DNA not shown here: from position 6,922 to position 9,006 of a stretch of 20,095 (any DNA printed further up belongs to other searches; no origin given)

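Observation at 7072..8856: Uncharacterised 594-aa HExxH protein inserted tightly between miaB and mutS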

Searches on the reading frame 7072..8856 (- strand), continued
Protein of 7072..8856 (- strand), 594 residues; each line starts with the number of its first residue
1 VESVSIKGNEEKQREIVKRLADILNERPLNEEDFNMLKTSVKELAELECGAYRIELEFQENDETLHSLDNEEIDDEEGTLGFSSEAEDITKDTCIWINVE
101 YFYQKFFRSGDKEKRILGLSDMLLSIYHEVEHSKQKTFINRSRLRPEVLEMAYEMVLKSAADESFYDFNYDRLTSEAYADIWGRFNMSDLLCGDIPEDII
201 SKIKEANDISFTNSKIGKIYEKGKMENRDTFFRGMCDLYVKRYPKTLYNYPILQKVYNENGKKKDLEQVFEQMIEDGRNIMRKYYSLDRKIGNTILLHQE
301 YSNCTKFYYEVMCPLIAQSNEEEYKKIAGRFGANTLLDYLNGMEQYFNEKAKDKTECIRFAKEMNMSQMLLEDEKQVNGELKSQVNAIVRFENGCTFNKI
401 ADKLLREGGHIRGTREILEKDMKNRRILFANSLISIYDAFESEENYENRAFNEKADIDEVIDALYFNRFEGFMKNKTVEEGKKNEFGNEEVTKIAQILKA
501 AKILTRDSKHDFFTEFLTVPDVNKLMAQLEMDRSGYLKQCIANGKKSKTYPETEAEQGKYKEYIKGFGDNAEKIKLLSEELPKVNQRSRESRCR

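Call 60: fold_search(model_id=the predicted structure, library=pdb)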
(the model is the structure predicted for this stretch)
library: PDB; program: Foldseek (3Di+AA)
matches with E <= 10: 95; with E <= 0.001: 0
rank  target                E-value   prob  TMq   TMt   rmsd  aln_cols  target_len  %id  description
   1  8gel_A                1.8e-01  0.20  0.14  0.16  23.9       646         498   13  Cryo-EM structure of synthetic tetrameric building block sC4 (released 2024-03-13)
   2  8ga7                  3.8e-01  0.07  0.09  0.10  28.1       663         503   10  Geometrically programmable nanomaterial construction using regularized protein building blocks (released 2024-03-13)
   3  2pft                  5.5e-01  0.04  0.08  0.09  25.8       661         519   10  The Crystal Structure of Mouse Exo70 Reveals Unique Features of the Mammalian Exocyst (released 2007-05-22)
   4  5k7v_A                7.7e-01  0.25  0.15  0.24  17.5       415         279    9  Computational Design of Self-Assembling Cyclic Protein Homooligomers (released 2017-04-12)
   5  8ro2_I                1.3e+00  0.04  0.10  0.09  23.7       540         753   11  Integrative Structure of the human intron lariat Spliceosome (ILS'') (released 2024-09-18)
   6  6vfk_B                1.5e+00  0.11  0.12  0.20  17.8       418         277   10  De novo designed tetrahedral nanoparticle T33_dn10 displaying 4 copies of BG505-SOSIP trimer on the surface (released 2020-07-22)
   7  6afx_A                2.0e+00  0.02  0.08  0.07  31.1       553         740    8  Proton pyrophosphatase - E225A (released 2019-04-10)
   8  8xvi_R                2.3e+00  0.06  0.09  0.15  18.1       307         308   10  Cryo-EM structure of ETAR bound with Endothelin1 (released 2024-08-28)
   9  6bfi_A                2.5e+00  0.04  0.12  0.10  26.0       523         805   11  Vinculin homolog in a sponge (phylum Porifera) reveals vertebrate-like cell adhesions involved in early multicellular  (released 2018-06-13)
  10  5gpj_B                2.7e+00  0.02  0.09  0.08  29.6       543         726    9  Crystal Structure of Proton-Pumping Pyrophosphatase (released 2016-12-28)
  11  5oc9_B                3.0e+00  0.02  0.09  0.09  34.9       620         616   10  Crystal Structure of human TMEM16K / Anoctamin 10 (released 2018-07-25)
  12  6f6l_A                3.1e+00  0.08  0.11  0.19  19.4       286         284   10  R2-like ligand-binding oxidase Y162F mutant with aerobically reconstituted Mn/Fe cofactor (released 2018-12-19)
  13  8rtc_A                3.1e+00  0.04  0.12  0.16  22.2       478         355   14  Rap from bacteriophage Phi3T in presence of pheromone RGHTS (released 2024-07-24)
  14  8f5o_C                3.4e+00  0.02  0.08  0.05  26.1       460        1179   11  Structure of Leishmania tarentolae IFT-A (state 1) (released 2022-12-21)
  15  4jgh_D                3.5e+00  0.04  0.12  0.17  18.9       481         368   11  Structure of the SOCS2-Elongin BC complex bound to an N-terminal fragment of Cullin5 (released 2013-08-07)
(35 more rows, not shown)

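Call 61: fold_search(model_id=the predicted structure, library=viral)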
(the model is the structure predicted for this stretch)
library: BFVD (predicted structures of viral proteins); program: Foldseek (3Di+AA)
matches with E <= 10: 59; with E <= 0.001: 0
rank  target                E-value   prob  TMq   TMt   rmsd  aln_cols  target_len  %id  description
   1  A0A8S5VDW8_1          5.5e-01  0.09  0.12  0.10  28.6       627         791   10  Tail tape measure protein [Siphoviridae sp. ctGa111]
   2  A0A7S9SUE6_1          8.7e-01  0.06  0.09  0.07  24.0       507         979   13  Uncharacterized protein [Virus NIOZ-UU157]
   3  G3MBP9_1              9.9e-01  0.09  0.15  0.08  22.4       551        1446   12  Gp183 [Bacillus phage G]
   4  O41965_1              1.1e+00  0.04  0.09  0.06  35.6       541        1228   10  Large tegument protein deneddylase [Murid herpesvirus 4]
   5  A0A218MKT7            1.6e+00  0.07  0.14  0.16  25.7       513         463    9  Uncharacterized protein [uncultured virus]
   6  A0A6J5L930            2.0e+00  0.13  0.15  0.21  13.7       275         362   12  Uncharacterized protein [uncultured Caudovirales phage]
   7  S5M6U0                2.0e+00  0.03  0.09  0.10  32.6       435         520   14  Murein endopeptidase K [Sinorhizobium phage phiM12]
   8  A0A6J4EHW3            2.0e+00  0.03  0.09  0.09  27.0       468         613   13  (no name in the UniProt tables at hand)
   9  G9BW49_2              2.5e+00  0.03  0.10  0.08  43.5       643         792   12  (no name in the UniProt tables at hand)
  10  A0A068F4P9            2.7e+00  0.06  0.11  0.18  16.2       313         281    9  Uncharacterized protein [Mycobacterium phage Gaia]
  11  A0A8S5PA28            2.8e+00  0.03  0.10  0.06  27.7       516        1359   11  Minor tail protein [Siphoviridae sp. ctpoI7]
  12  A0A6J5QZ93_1          2.8e+00  0.02  0.08  0.05  29.8       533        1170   12  Uncharacterized protein [uncultured Caudovirales phage]
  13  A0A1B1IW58            3.0e+00  0.02  0.09  0.05  33.4       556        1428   11  (no name in the UniProt tables at hand)
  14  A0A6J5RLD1            3.1e+00  0.08  0.11  0.10  23.4       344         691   10  VWFA domain containing protein [uncultured Caudovirales phage]
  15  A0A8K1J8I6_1          3.4e+00  0.04  0.11  0.06  19.6       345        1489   11  (no name in the UniProt tables at hand)
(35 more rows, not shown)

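Call 62: search_solved_structures(query=A5, max_evalue=10, show_alignments=2)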
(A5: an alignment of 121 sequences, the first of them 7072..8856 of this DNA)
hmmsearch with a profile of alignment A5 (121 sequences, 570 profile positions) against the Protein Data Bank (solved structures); distinct sequences matched with E-value up to 10: 14.
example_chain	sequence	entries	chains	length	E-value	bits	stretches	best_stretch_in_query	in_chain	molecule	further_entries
7zet_A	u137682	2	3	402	0.062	15.4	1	346-419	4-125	Clusterin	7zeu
6ef1_A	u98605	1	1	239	0.21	13.7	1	19-86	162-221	Proteasome subunit alpha type-1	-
6fvt_a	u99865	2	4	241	0.21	13.7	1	19-86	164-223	Proteasome subunit alpha type-1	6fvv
6fvu_a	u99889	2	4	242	0.22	13.6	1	19-86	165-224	Proteasome subunit alpha type-1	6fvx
1g65_G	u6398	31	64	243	0.22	13.6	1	19-86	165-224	Proteasome component C7-alpha | 20S PROTEASOME | SCL1 isoform 1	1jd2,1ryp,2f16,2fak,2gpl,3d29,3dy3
6fvw_a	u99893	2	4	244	0.22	13.6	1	19-86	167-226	Proteasome subunit alpha type-1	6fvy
4eu2_A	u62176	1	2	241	0.22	13.6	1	19-86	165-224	Proteasome component C7-alpha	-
10mt_A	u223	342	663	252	0.23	13.6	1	19-86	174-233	Proteasome subunit alpha type-1 | PROTEASOME COMPONENT C7-ALPHA | BJ4_G0020160.mRNA.1.CDS.1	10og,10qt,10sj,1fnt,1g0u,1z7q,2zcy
6ef0_A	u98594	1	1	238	0.24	13.5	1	19-86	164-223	Proteasome subunit alpha type-1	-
6ef2_A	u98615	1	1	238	0.24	13.5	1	19-86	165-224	Proteasome subunit alpha type-1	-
4ka8_A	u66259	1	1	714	0.64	12.1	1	135-154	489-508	Oligopeptidase A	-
8f5h_A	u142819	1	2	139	0.73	11.9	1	305-383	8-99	S2hlx_EX_19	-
4put_A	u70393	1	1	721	1.8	10.6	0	135-154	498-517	Cytosolic oligopeptidase A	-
6z0c_A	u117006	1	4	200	4.8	9.2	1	348-442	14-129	Maquette-3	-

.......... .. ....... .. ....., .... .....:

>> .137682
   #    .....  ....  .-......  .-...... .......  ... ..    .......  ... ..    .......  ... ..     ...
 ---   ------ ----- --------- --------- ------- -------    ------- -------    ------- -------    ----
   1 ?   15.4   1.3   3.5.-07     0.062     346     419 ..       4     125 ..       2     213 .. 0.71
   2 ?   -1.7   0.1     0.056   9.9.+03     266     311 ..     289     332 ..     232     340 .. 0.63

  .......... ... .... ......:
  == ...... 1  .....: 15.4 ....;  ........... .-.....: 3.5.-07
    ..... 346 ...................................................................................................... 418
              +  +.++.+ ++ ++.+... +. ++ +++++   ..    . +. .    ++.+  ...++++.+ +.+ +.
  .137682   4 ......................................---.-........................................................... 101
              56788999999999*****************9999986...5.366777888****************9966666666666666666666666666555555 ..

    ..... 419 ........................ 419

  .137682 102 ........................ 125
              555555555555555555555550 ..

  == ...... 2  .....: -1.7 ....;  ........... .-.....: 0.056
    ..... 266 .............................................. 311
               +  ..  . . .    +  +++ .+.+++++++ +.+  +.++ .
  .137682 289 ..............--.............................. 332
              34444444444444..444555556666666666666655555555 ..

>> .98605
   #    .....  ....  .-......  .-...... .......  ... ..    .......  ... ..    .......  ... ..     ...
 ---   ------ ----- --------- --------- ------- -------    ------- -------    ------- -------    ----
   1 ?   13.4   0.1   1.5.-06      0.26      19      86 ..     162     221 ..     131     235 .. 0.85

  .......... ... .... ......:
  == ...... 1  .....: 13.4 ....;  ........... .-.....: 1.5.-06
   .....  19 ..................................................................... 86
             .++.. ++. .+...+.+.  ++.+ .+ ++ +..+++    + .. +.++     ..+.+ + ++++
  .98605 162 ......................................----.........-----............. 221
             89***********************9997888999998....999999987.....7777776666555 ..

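Call 64: search_protein_families(library=pfam, alignment_id=A4, max_evalue=1)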
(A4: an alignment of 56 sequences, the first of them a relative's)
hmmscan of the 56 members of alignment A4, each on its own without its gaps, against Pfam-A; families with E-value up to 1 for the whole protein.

A. member 1, P0049 (577 aa): 0 families

B. families by the number of members that match (of 56 scanned): 77 families (the first 25 are shown)
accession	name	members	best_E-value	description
PF20573.4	DUF6782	6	0.0068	Putative metallopeptidase family (DUF6782)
PF21055.3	ZSWIM4-8_C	2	0.0003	ZSWIM4-8, C-terminal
PF07812.18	TfuA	2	0.25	TfuA-like protein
PF07348.17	Syd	1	0.00097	Syd protein (SUKH-2)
PF25513.1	P2_C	1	0.0025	Viral coat protein P2 C-terminal domain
PF04280.21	Tim44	1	0.0026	Tim44-like domain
PF13495.12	Phage_int_SAM_4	1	0.0029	Phage integrase, N-terminal SAM-like domain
PF04043.20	PMEI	1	0.0032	Plant invertase/pectin methylesterase inhibitor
PF25639.1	DUF7943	1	0.0036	Domain of unknown function (DUF7943)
PF13735.12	tRNA_NucTran2_2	1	0.0043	tRNA nucleotidyltransferase domain 2 putative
PF23420.1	DUF7108_C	1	0.0061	DUF7108, C-terminal domain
PF19914.5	WEF-hand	1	0.013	Wolframin EF-hand domain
PF18938.6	aRib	1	0.014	Atypical Rib domain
PF18607.7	HTH_54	1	0.015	ParA helix turn helix domain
PF07956.16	DUF1690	1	0.02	Protein of Unknown function (DUF1690)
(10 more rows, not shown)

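Call 65: find_encoding_contigs(protein=P0035, flank=8000, max_places=2)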
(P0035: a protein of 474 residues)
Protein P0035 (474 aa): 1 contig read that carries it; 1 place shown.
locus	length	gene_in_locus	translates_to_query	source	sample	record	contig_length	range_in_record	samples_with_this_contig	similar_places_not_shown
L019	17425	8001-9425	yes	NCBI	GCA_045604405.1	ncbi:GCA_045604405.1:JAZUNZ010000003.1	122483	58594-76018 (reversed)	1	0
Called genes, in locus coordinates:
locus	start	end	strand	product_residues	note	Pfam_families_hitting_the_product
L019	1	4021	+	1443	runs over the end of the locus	PF01336:tRNA_anti-codon (weak), PF02811:PHP, PF00929:RNase_T, PF13482:RNase_H_2, PF16473:Rv2179c-like, PF07733:DNA_pol3_alpha, PF17657:DNA_pol3_finger, PF14579:HHH_6, +1 more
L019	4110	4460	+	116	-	PF02482:Ribosomal_S30AE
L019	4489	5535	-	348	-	PF01699:Na_Ca_ex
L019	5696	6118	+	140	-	PF00903:Glyoxalase (weak)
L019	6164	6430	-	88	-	PF01381:HTH_3 (weak), PF13443:HTH_26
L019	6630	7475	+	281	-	-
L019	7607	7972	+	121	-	-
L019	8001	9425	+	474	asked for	-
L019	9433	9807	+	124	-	-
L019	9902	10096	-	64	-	PF00269:SASP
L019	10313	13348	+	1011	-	PF00395:SLH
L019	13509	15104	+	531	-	-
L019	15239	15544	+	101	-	PF01740:STAS, PF13466:STAS_2 (weak)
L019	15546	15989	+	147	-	PF13581:HATPase_c_2, PF02518:HATPase_c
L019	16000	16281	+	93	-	PF20124:DUF6514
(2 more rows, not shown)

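Call 66: find_encoding_contigs(protein=P0026, flank=8000, max_places=2)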
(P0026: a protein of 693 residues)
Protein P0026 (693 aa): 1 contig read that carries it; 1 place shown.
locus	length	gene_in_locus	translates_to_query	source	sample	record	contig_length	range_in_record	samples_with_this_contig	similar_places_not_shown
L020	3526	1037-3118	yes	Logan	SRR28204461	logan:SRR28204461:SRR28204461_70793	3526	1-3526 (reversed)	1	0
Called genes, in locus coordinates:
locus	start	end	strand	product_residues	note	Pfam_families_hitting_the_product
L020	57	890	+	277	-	PF01261:AP_endonuc_2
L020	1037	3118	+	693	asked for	-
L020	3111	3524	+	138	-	?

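Call 68: search_protein_families(library=pfam, proteins=[P0017, P0018, P0019, P0020, P0022, P0023, P0025, P0029, P0030, P0032], max_evalue=1)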
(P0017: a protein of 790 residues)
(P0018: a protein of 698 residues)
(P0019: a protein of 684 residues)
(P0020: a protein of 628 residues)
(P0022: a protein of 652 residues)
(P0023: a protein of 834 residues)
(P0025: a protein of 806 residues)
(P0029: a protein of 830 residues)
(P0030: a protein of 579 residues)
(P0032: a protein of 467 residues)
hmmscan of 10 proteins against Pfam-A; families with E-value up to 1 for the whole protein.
P0017 (790 aa): 4 families
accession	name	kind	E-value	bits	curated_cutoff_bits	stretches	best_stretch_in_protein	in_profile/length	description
PF07348.17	Syd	-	0.00097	19.2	25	1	299-366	68-135/175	Syd protein (SUKH-2)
PF24409.1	wHTH-PRTase_assc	-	0.083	13.4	27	1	598-659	20-76/83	wHTH-PRTase associated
PF06384.16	ICAT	-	0.11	13.3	25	1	750-776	25-51/78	Beta-catenin-interacting protein ICAT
PF08661.17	Rep_fac-A_3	-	0.86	10.4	23.5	0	486-532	2-45/105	Replication factor A protein 3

P0018 (698 aa): 0 families

P0019 (684 aa): 2 families
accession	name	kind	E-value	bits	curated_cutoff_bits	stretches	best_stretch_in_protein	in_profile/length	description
PF20170.4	Plexin_RBD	-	0.061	13.8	27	1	126-175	24-69/113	Plexin cytoplasmic RhoGTPase-binding domain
PF01322.25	Cytochrom_C_2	-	0.076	14.4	26.5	1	175-246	3-78/121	Cytochrome C'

P0020 (628 aa): 1 family
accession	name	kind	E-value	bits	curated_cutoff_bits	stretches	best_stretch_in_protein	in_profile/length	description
PF08721.17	Tn7_Tnp_TnsA_C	-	0.067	14.1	23.4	0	230-259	6-34/83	TnsA endonuclease C terminal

P0022 (652 aa): 2 families
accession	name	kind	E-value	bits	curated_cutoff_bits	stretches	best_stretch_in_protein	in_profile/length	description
PF18938.6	aRib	-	0.014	15.6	27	1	282-307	6-31/71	Atypical Rib domain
PF21095.3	CarD_C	-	0.093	13.2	23.1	0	606-647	10-49/87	CarD, C-terminal domain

P0023 (834 aa): 5 families
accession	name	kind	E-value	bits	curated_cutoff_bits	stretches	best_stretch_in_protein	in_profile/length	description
PF09932.14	DUF2164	-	0.026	15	27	1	342-370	1-29/74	Uncharacterized conserved protein (DUF2164)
PF08280.17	HTH_Mga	-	0.03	14.7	23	1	295-332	21-58/59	M protein trans-acting positive regulator (MGA) HTH domain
PF22740.1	PapZ_C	-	0.066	13.9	27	1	46-113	2-68/121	RapZ C-terminal domain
PF11571.13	Med27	-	0.45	11.3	25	0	511-559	3-51/86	Mediator complex subunit 27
PF14233.11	DUF4335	-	0.52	10.6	27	0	272-362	42-134/186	Domain of unknown function (DUF4335)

P0025 (806 aa): 5 families
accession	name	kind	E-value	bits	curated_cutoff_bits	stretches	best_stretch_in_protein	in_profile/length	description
PF08621.15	RPAP1_N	-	0.041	14.1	25.3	0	510-529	9-28/46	RPAP1-like, N-terminal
PF22888.1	FIMAH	-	0.081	14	24.8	1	261-305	35-79/81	FIMAH domain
PF09875.14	DUF2102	-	0.15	12.2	25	1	523-579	6-62/103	Uncharacterized protein conserved in archaea (DUF2102)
PF06757.18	Ins_allergen_rp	-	0.75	10.1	23.2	1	279-349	16-82/174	Insect allergen related repeat, nitrile-specifier detoxification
PF07812.18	TfuA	-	0.77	10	30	0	267-308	75-116/119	TfuA-like protein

P0029 (830 aa): 1 family
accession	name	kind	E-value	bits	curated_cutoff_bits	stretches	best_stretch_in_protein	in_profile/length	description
PF06657.18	Cep57_MT_bd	-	0.062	14.2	31.3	1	511-564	26-77/77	Centrosome microtubule-binding domain of Cep57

P0030 (579 aa): 2 families
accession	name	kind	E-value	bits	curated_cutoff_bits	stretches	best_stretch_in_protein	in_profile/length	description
PF25513.1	P2_C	-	0.0025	18.2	25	1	91-191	25-111/120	Viral coat protein P2 C-terminal domain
PF20573.4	DUF6782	-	0.17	11.6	27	0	126-187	89-133/241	Putative metallopeptidase family (DUF6782)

P0032 (467 aa): 2 families
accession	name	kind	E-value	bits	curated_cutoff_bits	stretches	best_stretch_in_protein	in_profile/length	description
PF20573.4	DUF6782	-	0.0094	15.7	27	1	121-155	87-117/241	Putative metallopeptidase family (DUF6782)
PF13058.12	DUF3920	-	0.035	14.8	27.3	1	121-186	73-118/126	Protein of unknown function (DUF3920)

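Call 77: search_dna_similar(query=P0169, collection=plasmids, mode=protein, max_evalue=0.001)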
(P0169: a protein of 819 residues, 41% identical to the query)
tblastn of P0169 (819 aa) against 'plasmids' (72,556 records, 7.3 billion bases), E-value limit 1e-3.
No match.

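Call 78: search_dna_similar(query=P0169, collection=phages, mode=protein, max_evalue=0.001)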
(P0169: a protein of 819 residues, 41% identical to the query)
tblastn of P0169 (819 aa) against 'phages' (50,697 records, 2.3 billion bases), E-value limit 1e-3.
No match.

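Call 79: search_dna_similar(query=window:7072-8856:-, collection=plasmids, mode=protein, max_evalue=0.01)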
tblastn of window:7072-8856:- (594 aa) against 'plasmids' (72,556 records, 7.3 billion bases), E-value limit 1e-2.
No match.

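Call 81: find_related_loci(query=A6, collection=viral_contigs, flank=8000)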
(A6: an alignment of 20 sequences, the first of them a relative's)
Query A6 (819 aa) in viral_contigs; peptide patterns used: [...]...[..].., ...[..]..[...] (x = any residue, [..] = any of these).
202 stretches matched a pattern, but none encodes a relative of the query by tblastn (E <= 1e-3).
